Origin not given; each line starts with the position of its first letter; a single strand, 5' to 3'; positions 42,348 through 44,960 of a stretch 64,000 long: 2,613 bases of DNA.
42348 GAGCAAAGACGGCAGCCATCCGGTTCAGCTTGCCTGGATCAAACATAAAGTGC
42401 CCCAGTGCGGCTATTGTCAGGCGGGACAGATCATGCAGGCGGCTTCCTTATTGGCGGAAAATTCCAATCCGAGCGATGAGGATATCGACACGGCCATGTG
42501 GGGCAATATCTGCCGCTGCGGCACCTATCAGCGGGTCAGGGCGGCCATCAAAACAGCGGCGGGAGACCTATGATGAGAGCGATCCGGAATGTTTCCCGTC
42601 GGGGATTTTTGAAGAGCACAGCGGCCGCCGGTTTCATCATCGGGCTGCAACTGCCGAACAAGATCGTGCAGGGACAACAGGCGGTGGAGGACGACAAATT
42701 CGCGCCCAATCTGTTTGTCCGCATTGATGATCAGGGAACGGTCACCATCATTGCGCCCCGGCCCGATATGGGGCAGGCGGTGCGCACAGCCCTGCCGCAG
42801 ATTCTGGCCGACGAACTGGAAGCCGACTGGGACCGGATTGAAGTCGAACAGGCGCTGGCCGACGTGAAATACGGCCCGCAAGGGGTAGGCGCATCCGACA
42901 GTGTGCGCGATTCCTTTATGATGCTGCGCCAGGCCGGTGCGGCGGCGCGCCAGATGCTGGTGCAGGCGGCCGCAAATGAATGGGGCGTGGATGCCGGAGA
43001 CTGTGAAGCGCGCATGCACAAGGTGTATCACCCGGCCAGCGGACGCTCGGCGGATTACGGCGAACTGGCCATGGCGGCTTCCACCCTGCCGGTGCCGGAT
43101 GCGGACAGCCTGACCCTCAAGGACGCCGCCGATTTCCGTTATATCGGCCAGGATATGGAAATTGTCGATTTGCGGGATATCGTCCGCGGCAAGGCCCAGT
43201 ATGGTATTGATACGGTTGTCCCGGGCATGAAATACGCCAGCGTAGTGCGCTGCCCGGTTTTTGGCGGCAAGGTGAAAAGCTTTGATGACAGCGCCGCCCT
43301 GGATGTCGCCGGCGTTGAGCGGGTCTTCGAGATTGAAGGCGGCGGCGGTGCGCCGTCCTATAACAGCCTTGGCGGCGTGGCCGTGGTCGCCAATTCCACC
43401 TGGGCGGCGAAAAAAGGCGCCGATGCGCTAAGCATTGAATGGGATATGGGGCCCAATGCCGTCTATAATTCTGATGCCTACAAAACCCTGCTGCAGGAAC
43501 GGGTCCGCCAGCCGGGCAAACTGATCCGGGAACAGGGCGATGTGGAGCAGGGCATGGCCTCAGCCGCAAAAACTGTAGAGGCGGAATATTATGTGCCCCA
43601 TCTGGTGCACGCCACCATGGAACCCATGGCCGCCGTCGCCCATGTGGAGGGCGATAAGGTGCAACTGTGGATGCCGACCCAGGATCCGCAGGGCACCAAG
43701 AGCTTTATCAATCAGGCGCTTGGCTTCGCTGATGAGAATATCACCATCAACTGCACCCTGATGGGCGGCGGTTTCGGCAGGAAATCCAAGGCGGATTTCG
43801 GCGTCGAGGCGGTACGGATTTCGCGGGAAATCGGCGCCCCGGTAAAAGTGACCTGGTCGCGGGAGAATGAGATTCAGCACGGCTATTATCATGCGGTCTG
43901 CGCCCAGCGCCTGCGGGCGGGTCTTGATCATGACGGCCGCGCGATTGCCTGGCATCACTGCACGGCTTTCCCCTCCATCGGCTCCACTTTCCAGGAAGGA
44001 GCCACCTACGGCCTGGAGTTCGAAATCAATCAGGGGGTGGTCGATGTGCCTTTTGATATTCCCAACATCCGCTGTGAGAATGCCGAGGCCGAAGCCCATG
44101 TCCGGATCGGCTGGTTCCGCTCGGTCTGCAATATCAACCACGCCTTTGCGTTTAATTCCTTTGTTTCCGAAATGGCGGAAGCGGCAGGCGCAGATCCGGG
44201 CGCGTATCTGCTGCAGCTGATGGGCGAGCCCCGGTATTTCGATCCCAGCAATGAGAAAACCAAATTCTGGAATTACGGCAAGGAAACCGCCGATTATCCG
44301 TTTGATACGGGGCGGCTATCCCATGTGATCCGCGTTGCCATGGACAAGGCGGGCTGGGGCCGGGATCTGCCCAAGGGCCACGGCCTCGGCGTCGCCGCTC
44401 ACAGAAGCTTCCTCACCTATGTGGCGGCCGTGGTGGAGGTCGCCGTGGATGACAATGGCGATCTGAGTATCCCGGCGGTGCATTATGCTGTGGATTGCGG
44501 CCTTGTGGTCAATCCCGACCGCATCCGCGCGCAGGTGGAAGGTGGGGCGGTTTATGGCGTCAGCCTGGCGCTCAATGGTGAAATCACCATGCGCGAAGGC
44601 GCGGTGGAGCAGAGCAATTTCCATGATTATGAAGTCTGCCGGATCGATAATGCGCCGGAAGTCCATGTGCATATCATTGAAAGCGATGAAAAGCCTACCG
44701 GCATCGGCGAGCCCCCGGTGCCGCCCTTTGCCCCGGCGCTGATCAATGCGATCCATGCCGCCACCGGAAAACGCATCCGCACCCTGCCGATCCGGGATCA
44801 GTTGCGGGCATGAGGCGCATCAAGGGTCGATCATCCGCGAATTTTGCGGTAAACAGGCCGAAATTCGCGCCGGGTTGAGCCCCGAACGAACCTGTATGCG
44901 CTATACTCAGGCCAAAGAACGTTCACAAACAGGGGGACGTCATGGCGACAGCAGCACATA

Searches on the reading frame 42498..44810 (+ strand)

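Call 67: search_protein_families(library=pfam, proteins=[window:42498-44810:+], max_evalue=0.00001)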
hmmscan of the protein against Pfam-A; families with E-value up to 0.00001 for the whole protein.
window:42498-44810:+ (771 aa): 2 families
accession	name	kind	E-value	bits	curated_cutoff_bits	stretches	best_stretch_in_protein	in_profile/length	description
PF02738.23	MoCoBD_1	-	4.5e-34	118.1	27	1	339-567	6-236/244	Molybdopterin cofactor-binding domain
PF20256.3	MoCoBD_2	-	3.1e-30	106.1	27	2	636-720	197-283/283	Molybdopterin cofactor-binding domain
